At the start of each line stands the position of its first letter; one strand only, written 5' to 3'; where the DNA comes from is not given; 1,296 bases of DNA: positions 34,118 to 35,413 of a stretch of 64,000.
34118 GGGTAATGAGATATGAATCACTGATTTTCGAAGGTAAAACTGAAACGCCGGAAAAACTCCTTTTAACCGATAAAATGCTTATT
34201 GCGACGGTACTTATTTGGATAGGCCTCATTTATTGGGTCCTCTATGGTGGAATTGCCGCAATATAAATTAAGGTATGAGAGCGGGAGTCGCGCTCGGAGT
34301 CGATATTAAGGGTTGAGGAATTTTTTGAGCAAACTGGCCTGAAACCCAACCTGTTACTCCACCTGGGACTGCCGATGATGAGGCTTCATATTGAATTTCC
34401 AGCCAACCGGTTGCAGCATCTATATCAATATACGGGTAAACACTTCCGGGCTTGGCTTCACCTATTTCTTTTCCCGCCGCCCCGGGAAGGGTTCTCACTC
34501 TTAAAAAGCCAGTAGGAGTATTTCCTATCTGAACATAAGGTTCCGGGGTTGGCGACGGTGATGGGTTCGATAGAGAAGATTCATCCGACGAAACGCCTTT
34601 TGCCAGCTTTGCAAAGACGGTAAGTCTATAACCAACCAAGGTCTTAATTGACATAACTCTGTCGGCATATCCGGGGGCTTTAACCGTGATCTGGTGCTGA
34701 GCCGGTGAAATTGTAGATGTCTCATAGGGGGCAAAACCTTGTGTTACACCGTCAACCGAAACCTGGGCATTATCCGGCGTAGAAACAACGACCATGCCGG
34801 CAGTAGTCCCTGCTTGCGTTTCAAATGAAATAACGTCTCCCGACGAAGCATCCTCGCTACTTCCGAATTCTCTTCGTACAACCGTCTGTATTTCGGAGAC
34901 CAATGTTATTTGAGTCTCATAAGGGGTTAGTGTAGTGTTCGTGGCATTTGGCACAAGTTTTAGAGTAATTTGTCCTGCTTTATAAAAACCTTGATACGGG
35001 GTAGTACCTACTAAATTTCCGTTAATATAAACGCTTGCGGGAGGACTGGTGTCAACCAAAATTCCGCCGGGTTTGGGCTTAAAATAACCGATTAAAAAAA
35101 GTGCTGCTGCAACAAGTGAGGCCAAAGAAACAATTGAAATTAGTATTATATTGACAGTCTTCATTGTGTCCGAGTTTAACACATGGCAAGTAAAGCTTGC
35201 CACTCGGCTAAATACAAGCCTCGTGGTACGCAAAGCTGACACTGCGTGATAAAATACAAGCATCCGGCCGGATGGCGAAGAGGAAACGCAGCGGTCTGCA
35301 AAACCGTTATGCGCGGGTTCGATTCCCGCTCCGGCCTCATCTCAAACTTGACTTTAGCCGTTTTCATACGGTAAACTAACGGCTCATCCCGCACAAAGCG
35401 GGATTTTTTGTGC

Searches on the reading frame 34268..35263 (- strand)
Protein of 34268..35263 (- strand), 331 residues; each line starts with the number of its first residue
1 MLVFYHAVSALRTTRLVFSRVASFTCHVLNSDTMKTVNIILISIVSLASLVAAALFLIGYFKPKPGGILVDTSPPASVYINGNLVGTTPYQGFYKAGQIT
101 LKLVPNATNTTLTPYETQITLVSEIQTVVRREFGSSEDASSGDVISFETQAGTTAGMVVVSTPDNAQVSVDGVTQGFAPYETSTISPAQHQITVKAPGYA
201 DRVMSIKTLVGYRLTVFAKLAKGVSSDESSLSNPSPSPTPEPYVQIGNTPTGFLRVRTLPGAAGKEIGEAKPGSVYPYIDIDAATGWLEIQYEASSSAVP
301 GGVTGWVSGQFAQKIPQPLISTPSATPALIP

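Call 36: search_protein_families(library=pfam, proteins=[window:34268-35263:-], max_evalue=0.01)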
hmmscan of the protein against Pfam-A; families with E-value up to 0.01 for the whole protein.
window:34268-35263:- (331 aa): 3 families
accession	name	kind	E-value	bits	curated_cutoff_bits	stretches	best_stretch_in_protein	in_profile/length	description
PF08308.17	PEGA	-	3.3e-16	59.4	20.8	2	157-212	4-59/71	PEGA domain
PF08239.17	SH3_3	-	0.00034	21.2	27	1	253-311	2-52/54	Bacterial SH3 domain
PF07550.17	Shr-like_HID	-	0.0083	17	22.3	0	185-206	57-79/82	Heme-binding protein Shr-like, Hb-interacting domain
